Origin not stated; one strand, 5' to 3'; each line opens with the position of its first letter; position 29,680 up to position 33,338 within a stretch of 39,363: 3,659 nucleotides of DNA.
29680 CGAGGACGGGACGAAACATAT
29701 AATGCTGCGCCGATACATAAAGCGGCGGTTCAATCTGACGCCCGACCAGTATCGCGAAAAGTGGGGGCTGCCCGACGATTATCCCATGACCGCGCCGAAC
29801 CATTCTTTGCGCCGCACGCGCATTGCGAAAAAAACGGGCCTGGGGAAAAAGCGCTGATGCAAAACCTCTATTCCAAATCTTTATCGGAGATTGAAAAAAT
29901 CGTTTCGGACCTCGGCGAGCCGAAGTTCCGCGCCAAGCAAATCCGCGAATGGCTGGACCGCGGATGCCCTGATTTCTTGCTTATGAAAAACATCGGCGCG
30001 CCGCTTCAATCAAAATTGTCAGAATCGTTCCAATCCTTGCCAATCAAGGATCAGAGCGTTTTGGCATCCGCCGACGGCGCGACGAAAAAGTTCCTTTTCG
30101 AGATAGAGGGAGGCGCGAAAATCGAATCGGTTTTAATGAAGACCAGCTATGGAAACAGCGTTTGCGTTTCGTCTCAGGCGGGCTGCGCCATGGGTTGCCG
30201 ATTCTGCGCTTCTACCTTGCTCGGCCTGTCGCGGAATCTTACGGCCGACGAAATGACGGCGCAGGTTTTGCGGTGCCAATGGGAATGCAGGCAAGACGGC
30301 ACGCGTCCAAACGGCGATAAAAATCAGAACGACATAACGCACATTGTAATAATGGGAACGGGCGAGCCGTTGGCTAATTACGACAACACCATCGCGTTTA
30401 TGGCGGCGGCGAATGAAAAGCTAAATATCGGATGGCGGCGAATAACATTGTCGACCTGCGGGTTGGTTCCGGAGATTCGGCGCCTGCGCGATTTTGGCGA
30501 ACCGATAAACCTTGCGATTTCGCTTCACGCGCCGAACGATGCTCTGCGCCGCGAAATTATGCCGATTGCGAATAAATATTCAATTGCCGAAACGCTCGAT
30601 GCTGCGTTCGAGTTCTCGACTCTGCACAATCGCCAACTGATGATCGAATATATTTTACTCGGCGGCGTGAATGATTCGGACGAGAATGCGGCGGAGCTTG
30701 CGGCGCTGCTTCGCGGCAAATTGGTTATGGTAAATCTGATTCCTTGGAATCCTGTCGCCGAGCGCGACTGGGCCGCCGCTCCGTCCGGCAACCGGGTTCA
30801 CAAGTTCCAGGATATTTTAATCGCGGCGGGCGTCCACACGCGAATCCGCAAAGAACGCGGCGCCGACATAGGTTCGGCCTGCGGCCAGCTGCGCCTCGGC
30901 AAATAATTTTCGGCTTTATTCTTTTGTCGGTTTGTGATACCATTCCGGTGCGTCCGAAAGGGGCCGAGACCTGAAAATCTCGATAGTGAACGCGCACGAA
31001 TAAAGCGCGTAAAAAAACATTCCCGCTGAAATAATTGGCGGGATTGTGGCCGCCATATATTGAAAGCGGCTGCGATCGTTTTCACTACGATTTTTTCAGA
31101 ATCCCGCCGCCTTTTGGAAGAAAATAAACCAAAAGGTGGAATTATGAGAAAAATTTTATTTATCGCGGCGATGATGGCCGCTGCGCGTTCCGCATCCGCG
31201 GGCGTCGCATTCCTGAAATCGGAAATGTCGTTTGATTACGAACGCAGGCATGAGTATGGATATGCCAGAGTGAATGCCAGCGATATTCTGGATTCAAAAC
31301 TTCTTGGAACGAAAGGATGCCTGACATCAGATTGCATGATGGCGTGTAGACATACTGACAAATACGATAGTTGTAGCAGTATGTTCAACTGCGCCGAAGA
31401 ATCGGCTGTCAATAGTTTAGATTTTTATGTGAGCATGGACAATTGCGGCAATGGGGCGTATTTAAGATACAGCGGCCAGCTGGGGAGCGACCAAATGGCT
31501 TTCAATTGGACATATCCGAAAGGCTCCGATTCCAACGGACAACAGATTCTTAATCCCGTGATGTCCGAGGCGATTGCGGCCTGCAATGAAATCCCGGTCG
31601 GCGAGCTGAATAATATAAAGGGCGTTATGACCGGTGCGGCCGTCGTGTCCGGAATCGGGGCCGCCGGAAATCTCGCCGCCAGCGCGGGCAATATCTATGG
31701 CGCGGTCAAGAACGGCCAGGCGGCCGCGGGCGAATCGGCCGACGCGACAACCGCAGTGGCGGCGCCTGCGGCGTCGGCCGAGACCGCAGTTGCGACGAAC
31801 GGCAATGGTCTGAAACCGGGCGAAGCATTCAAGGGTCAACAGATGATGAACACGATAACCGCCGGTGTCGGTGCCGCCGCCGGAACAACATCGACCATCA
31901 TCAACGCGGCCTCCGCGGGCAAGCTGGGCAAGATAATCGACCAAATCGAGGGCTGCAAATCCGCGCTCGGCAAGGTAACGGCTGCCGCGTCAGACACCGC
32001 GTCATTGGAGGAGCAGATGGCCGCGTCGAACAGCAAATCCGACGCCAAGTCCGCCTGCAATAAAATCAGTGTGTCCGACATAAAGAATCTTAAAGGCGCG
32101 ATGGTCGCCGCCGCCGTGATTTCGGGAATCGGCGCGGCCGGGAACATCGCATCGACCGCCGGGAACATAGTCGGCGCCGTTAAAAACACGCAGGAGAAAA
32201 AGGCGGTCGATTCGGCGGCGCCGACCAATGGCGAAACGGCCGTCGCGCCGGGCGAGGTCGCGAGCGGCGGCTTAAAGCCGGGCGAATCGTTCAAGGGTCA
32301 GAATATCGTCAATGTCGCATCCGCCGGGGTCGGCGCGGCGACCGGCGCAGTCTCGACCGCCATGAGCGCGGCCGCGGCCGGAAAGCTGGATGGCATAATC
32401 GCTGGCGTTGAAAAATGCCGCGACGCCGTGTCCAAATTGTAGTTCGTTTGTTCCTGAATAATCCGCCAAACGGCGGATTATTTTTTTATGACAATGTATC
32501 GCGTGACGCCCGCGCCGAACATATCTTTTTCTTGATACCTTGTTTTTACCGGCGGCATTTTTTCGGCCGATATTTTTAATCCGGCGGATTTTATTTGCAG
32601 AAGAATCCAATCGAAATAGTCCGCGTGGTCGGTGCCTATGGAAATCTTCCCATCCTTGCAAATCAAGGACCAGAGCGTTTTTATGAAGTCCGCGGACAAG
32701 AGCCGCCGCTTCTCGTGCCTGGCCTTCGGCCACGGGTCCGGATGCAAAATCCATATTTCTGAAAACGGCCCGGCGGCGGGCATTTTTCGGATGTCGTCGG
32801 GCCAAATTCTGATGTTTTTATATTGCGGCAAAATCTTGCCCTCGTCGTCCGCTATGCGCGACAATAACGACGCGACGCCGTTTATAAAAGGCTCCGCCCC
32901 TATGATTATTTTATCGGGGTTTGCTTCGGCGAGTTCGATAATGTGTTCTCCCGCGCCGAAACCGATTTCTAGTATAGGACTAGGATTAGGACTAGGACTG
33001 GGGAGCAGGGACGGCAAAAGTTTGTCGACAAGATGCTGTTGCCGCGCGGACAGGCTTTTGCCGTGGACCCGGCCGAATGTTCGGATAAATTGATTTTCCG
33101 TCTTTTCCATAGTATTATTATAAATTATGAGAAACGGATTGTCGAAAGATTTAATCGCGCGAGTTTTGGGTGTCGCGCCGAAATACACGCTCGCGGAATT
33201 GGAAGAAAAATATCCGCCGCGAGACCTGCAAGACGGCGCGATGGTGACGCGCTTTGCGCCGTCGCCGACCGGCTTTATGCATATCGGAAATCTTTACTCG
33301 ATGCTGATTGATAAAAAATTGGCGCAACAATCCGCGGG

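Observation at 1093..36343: Strand-polar palindromic motif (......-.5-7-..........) embedded only in coding sequences, 10 copies all in one absolute orientation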

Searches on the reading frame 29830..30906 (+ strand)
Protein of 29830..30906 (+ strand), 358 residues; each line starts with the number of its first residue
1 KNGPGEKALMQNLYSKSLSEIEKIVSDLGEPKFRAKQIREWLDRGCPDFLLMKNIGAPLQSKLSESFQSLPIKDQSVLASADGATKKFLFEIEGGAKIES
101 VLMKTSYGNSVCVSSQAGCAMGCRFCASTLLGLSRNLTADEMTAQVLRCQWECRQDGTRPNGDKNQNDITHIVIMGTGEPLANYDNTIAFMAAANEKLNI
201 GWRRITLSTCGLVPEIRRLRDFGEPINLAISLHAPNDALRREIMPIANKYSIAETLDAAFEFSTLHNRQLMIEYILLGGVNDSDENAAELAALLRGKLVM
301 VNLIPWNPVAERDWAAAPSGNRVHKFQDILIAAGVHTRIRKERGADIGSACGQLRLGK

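Call 22: search_solved_structures(query=window:29830-30906:+, show_alignments=2, max_evalue=1e-10)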
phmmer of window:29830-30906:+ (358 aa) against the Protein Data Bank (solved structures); distinct sequences matched with E-value up to 1e-10: 5.
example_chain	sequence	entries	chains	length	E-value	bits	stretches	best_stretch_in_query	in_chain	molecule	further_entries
6fz6_A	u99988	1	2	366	8.1e-74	251.9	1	12-355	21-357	Probable dual-specificity RNA methyltransferase RlmN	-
3rf9_A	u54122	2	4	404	1.3e-60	208.5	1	13-354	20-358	Ribosomal RNA large subunit methyltransferase N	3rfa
4pl1_B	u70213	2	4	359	1.9e-59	204.7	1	16-354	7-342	Dual-specificity RNA methyltransferase RlmN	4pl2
5hr6_A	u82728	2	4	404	2.3e-59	204.4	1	13-354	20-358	RlmN methylase | Dual-specificity RNA methyltransferase RlmN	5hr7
9p0p_A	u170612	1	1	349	1.2e-49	172.5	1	21-354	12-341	Ribosomal RNA large subunit methyltransferase Cfr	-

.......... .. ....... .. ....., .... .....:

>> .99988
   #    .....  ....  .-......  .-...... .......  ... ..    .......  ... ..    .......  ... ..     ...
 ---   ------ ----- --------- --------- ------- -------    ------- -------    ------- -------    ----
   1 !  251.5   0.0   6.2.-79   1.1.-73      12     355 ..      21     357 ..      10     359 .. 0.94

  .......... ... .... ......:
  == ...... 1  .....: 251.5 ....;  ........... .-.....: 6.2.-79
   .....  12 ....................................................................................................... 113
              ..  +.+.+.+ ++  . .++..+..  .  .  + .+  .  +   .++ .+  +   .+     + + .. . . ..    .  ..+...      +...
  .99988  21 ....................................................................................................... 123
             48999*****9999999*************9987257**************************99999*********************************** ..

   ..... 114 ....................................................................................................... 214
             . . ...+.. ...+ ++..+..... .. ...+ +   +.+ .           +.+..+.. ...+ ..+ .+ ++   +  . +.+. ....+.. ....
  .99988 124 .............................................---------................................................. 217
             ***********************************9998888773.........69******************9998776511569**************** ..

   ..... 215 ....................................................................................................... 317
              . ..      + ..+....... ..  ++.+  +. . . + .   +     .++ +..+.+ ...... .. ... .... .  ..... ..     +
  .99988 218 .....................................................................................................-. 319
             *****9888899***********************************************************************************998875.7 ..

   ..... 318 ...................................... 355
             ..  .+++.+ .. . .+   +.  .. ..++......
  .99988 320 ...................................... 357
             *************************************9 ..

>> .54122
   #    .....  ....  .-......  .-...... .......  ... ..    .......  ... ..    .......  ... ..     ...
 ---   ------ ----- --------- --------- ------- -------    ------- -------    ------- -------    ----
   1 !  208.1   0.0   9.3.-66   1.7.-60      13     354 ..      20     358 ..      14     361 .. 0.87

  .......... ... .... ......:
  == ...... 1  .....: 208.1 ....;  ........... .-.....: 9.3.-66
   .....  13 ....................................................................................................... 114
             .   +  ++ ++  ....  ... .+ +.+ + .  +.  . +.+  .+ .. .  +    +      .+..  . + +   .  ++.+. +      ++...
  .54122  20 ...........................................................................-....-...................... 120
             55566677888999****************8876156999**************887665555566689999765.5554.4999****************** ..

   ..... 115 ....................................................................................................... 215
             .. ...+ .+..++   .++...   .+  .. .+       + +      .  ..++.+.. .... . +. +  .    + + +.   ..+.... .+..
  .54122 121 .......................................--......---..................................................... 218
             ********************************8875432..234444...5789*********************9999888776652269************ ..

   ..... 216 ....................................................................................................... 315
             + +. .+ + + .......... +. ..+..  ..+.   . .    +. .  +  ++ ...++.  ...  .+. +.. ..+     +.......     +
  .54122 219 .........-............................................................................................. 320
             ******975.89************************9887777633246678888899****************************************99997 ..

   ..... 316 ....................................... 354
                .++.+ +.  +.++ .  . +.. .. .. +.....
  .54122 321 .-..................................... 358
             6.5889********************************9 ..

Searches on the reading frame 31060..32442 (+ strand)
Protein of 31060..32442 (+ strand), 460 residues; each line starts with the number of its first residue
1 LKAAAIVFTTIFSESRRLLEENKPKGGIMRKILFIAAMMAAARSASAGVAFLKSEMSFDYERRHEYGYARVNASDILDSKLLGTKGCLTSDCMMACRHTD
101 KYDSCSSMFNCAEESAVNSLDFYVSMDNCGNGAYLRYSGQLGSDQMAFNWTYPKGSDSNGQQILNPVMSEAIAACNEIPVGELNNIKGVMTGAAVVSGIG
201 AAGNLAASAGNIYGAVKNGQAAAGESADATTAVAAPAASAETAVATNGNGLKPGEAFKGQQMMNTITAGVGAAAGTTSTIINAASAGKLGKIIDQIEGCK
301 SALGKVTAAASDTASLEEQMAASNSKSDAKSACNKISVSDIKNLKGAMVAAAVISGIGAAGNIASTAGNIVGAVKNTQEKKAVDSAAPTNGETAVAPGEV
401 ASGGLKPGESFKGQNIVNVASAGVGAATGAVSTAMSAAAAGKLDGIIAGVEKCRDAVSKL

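Call 29: search_protein_families(library=pfam, proteins=[window:31060-32442:+], max_evalue=0.01)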
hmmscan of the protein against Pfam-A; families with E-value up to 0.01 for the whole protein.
window:31060-32442:+ (460 aa): 0 families

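Call 64: search_protein_families(library=ncbifam, proteins=[window:31060-32442:+], max_evalue=0.1)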
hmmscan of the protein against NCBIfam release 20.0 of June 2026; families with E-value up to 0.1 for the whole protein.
window:31060-32442:+ (460 aa): 0 families

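Call 65: search_protein_families(library=pfam, proteins=[window:31060-32442:+], max_evalue=1)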
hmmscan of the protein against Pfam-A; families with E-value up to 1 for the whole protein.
window:31060-32442:+ (460 aa): 1 family
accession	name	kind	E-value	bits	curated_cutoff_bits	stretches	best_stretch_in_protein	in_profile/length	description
PF12396.14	DUF3659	-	0.12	12.7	24.8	0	359-380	10-31/61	Protein of unknown function (DUF3659)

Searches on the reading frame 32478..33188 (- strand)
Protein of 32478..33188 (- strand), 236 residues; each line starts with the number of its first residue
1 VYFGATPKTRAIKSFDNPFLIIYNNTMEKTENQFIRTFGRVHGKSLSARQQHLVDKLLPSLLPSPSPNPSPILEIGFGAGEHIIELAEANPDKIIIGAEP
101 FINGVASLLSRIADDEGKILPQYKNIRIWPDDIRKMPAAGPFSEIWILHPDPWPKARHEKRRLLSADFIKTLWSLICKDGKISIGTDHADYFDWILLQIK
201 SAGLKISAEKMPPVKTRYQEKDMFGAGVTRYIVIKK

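Call 8: search_protein_families(library=pfam, proteins=[window:32478-33188:-])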
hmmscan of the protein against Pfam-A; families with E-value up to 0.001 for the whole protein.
window:32478-33188:- (236 aa): 1 family
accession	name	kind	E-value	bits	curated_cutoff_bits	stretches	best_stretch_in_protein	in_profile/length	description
PF02390.23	Methyltransf_4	-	1.3e-29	103.3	24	1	72-202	5-133/173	Putative methyltransferase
